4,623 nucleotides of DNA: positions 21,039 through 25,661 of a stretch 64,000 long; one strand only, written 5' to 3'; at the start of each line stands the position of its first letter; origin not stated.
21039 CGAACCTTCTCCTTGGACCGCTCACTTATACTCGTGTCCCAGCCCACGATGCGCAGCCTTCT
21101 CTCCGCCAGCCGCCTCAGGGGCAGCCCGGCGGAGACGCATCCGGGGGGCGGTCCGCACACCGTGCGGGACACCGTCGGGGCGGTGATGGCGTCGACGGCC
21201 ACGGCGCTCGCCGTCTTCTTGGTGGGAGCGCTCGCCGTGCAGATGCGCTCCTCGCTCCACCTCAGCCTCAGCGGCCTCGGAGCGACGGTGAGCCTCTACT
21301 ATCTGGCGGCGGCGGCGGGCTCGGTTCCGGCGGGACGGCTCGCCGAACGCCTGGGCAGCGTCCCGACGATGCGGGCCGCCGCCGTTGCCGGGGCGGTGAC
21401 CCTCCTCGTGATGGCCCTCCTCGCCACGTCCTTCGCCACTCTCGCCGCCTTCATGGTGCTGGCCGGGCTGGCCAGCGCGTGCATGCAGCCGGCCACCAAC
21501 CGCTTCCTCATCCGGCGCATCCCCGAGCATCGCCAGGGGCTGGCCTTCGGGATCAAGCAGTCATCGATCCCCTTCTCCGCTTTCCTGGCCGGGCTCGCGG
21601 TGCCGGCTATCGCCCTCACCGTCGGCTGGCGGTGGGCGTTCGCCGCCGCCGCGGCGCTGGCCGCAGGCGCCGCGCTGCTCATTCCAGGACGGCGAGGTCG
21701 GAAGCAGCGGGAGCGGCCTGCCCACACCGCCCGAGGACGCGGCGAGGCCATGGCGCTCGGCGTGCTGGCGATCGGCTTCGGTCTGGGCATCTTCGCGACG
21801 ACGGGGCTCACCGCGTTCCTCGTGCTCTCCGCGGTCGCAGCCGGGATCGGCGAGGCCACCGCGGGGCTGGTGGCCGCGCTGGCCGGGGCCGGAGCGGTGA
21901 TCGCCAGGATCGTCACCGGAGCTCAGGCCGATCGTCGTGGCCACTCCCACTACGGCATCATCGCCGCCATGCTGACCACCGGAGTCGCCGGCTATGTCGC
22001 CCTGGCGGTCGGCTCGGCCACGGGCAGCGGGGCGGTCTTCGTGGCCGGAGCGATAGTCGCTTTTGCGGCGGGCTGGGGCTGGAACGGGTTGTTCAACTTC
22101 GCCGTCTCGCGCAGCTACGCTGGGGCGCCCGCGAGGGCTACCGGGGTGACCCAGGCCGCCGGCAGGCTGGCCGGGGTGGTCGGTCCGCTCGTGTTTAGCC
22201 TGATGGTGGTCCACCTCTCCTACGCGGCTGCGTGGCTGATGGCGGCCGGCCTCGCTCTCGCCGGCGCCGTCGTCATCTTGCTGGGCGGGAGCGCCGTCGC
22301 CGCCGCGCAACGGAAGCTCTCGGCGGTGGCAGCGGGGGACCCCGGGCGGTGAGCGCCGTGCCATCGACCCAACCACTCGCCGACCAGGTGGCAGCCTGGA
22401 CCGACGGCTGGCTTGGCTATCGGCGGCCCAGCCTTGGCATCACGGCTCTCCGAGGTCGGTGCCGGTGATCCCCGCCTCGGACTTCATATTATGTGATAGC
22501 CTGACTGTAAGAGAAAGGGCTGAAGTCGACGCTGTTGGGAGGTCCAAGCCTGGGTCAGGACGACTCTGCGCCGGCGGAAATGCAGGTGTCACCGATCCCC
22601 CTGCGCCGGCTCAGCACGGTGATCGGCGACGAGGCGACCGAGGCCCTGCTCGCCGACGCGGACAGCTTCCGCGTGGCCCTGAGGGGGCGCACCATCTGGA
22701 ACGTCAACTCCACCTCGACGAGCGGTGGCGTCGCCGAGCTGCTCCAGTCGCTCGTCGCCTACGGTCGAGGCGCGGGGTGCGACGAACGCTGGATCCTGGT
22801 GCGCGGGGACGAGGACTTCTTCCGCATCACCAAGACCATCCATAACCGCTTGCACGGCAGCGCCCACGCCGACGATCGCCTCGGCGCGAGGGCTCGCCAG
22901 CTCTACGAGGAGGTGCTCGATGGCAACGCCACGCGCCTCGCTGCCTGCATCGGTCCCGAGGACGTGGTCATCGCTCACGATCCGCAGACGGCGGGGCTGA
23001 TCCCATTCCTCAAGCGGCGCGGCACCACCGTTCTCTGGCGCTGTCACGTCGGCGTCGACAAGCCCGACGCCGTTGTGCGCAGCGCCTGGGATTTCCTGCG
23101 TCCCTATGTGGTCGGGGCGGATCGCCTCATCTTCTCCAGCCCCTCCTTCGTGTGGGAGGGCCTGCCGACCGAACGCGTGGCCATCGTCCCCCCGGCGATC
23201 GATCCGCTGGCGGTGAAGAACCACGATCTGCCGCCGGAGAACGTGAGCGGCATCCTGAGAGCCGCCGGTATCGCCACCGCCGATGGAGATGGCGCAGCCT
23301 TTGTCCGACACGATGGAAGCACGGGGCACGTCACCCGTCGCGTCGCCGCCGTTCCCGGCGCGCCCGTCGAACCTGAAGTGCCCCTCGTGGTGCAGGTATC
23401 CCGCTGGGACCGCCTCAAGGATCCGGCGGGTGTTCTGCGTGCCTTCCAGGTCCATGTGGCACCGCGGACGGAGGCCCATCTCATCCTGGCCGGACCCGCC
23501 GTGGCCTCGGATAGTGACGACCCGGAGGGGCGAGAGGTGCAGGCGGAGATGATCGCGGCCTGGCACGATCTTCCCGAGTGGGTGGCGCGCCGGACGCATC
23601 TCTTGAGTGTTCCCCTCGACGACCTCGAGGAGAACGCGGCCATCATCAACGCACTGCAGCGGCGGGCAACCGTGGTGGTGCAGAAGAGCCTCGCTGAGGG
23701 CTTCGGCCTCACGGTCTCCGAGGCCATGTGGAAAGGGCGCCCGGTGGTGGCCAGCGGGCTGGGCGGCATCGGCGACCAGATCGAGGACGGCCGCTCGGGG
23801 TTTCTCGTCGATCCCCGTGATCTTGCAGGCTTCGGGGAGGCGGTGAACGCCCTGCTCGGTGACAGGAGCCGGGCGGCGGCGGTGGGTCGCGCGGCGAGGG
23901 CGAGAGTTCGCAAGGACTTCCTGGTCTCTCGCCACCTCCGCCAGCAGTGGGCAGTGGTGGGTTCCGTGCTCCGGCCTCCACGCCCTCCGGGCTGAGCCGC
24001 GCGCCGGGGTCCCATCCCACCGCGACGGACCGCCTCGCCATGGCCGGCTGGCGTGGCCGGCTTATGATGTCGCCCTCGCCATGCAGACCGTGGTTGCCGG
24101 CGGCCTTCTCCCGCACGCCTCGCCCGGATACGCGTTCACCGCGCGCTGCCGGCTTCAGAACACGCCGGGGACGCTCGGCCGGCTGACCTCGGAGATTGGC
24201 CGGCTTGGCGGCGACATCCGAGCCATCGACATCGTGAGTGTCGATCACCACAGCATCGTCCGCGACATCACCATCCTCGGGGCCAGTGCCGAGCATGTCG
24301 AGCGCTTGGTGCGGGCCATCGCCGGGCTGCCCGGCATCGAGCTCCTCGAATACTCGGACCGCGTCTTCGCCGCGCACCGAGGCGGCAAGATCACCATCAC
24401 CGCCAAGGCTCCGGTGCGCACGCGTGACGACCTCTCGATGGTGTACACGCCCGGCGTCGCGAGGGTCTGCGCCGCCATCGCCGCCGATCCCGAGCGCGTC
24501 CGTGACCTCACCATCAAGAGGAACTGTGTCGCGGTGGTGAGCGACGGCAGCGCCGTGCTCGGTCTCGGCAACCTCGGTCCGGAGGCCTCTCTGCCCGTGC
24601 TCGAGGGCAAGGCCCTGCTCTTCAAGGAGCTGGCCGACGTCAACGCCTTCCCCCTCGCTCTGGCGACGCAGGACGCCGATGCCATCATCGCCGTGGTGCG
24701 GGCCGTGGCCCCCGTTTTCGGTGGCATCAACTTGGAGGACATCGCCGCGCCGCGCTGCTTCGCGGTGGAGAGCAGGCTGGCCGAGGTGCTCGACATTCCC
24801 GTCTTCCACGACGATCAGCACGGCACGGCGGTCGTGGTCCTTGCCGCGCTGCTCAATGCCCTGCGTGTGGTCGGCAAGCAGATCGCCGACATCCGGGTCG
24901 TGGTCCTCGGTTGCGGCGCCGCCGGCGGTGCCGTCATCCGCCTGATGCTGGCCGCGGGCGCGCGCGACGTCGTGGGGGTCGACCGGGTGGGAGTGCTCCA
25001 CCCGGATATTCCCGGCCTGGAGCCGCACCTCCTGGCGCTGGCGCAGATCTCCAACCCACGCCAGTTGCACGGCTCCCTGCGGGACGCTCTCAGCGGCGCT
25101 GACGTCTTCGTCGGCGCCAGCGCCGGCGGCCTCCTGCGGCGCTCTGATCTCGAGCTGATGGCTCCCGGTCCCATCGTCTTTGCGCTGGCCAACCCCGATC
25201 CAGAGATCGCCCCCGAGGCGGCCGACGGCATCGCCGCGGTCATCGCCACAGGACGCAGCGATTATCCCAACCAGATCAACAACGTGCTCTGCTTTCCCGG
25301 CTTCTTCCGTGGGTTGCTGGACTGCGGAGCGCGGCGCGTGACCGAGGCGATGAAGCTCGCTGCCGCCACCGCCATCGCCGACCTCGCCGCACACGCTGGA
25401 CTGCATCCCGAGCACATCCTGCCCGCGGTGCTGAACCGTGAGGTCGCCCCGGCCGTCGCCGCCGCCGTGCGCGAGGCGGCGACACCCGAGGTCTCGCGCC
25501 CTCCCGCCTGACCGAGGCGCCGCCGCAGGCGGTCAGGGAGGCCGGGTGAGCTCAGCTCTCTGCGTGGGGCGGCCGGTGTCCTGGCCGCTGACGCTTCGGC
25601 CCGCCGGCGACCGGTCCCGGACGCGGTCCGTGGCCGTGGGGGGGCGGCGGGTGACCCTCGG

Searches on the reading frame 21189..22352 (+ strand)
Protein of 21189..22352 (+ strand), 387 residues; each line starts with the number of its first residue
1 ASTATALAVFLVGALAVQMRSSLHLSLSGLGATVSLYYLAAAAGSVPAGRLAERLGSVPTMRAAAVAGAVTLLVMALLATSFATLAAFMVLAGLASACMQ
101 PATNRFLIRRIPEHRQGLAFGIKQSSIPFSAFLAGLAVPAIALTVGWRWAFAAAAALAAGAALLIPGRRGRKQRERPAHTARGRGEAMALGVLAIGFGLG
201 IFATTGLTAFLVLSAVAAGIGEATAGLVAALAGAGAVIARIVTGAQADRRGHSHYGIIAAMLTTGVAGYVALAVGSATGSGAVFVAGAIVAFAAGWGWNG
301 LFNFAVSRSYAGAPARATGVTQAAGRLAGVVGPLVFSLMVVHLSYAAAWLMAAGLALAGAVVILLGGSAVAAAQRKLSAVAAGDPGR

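Call 4: search_protein_families(library=pfam, proteins=[window:21189-22352:+])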
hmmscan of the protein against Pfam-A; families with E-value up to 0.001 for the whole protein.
window:21189-22352:+ (387 aa): 1 family
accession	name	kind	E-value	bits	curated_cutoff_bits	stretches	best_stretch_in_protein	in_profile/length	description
PF07690.21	MFS_1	-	6.5e-33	114.5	33.4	2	4-211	7-225/347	Major Facilitator Superfamily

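Call 5: search_protein_families(library=ncbifam, proteins=[window:21189-22352:+])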
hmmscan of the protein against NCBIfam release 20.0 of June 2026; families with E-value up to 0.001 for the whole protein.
window:21189-22352:+ (387 aa): 7 families
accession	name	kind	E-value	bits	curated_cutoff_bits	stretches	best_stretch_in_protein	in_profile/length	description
TIGR00893.1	2A0114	subfamily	1.3e-14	54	395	1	15-164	16-164/399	D-galactonate transporter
TIGR00881.1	2A0104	subfamily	5.8e-13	48.6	407.75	1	17-165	19-167/379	phosphoglycerate transporter protein PgtP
NF000025.1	MFS_efflux_tcmA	exception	1.9e-06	26.9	999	1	14-165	47-202/538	tetracenomycin C efflux MFS transporter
NF008661.1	PRK11663.1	subfamily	6.5e-06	25.4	564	1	17-166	54-202/439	MFS transporter family glucose-6-phosphate receptor UhpC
TIGR00880.1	2_A_01_02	superfamily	7.1e-05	22.9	131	1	33-164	3-133/141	multidrug resistance protein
TIGR00900.1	2A0121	subfamily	0.00036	20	319.6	1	17-139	235-361/364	H+ Antiporter protein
TIGR00894.1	2A0114euk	subfamily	0.00054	18.6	626.45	1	31-159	79-209/465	Na(+)-dependent inorganic phosphate cotransporter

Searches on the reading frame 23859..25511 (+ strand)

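Call 7: search_protein_families(library=pfam, proteins=[window:23859-25511:+])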
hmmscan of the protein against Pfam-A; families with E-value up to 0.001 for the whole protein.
window:23859-25511:+ (550 aa): 3 families
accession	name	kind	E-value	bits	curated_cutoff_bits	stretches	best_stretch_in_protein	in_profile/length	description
PF00390.24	malic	-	2.7e-26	93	23.1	1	177-307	3-181/182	Malic enzyme, N-terminal domain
PF03949.21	Malic_M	-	5.3e-23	82.1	23.5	1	322-541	3-257/258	Malic enzyme, NAD binding domain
PF01842.31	ACT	-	2.6e-05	24.4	27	1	96-158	4-65/66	ACT domain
